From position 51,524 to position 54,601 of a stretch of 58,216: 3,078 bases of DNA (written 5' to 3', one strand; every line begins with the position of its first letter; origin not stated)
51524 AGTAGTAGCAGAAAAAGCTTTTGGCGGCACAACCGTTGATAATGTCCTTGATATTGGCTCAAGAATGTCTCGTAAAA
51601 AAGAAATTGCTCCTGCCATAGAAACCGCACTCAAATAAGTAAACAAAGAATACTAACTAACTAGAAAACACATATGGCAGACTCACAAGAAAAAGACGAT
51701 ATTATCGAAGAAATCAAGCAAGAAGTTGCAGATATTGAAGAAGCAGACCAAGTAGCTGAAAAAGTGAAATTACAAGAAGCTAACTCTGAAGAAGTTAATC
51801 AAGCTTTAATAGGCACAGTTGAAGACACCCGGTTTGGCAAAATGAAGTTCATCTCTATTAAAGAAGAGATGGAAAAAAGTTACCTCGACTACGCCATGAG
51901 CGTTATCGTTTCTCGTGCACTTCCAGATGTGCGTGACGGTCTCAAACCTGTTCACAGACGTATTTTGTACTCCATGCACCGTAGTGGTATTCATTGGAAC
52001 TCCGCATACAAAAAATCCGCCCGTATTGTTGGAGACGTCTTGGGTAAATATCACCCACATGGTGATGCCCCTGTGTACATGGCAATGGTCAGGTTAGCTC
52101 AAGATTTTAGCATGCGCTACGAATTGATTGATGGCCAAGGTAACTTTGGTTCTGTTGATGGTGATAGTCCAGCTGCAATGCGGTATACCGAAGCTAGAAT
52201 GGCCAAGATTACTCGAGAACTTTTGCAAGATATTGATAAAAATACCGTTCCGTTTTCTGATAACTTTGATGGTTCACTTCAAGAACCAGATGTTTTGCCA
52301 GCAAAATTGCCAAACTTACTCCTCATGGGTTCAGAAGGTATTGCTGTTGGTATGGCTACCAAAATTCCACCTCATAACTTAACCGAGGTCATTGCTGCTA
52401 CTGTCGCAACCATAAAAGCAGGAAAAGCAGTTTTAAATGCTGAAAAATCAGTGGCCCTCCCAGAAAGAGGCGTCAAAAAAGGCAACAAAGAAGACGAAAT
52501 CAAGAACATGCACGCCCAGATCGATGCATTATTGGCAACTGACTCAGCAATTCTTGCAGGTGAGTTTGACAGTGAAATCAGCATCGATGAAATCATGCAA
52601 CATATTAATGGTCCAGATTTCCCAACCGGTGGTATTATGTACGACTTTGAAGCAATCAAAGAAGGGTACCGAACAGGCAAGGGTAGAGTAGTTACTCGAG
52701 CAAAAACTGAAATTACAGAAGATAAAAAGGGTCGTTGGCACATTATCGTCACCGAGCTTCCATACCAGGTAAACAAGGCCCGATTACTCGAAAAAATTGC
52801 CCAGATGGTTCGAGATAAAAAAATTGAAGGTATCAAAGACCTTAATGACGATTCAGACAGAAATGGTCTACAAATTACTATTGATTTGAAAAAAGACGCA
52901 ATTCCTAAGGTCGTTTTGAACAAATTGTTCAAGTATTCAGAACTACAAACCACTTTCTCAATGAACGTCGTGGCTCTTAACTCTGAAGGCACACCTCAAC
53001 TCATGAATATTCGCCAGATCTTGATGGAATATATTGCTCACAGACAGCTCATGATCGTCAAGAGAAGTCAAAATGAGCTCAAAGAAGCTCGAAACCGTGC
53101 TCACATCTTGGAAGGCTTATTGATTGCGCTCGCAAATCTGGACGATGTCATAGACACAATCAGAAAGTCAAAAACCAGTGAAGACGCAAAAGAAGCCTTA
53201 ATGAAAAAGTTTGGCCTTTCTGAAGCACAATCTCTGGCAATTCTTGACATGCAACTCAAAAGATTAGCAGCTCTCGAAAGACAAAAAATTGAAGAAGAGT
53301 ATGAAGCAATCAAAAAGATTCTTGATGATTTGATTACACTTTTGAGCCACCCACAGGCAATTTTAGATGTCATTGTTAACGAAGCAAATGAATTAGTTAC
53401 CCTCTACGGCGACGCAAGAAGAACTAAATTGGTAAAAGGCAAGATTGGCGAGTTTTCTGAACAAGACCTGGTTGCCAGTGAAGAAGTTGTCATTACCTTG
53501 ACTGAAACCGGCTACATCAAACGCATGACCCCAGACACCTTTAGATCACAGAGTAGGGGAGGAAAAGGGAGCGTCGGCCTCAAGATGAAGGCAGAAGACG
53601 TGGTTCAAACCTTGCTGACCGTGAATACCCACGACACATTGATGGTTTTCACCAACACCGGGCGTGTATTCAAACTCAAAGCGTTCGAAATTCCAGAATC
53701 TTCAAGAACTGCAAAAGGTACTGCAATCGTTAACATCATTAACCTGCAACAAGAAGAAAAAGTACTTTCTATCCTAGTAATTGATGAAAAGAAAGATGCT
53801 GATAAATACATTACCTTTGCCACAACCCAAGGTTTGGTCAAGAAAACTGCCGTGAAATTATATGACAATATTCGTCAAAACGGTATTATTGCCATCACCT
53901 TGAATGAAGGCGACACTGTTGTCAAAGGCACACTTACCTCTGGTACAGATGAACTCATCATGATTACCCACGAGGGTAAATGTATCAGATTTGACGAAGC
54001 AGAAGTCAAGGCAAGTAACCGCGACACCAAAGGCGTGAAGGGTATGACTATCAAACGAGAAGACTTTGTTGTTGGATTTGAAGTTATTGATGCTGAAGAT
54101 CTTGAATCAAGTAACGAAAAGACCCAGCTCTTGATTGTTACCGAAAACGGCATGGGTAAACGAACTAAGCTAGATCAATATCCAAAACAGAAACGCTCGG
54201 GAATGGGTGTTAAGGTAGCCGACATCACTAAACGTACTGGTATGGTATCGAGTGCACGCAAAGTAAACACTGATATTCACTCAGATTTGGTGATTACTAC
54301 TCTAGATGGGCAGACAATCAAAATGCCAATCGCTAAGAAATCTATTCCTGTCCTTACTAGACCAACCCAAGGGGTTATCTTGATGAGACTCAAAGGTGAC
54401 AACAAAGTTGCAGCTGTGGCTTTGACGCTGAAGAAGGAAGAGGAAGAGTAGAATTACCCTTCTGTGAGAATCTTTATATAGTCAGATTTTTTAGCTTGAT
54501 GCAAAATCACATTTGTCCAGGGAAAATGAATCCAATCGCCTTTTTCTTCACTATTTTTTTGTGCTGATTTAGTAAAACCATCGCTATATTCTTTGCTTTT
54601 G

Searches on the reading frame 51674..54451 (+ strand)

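Call 37: search_protein_families(library=pfam, proteins=[window:51674-54451:+], max_evalue=0.001)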
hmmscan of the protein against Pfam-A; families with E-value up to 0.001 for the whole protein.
window:51674-54451:+ (925 aa): 2 families
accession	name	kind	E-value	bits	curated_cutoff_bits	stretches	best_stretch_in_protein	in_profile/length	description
PF00521.26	DNA_topoisoIV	-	3.6e-150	501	31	2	81-258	1-179/432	DNA gyrase/topoisomerase IV, subunit A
PF03989.18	DNA_gyraseA_C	-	1.8e-60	200.6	27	6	759-805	1-47/48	DNA gyrase C-terminal domain, beta-propeller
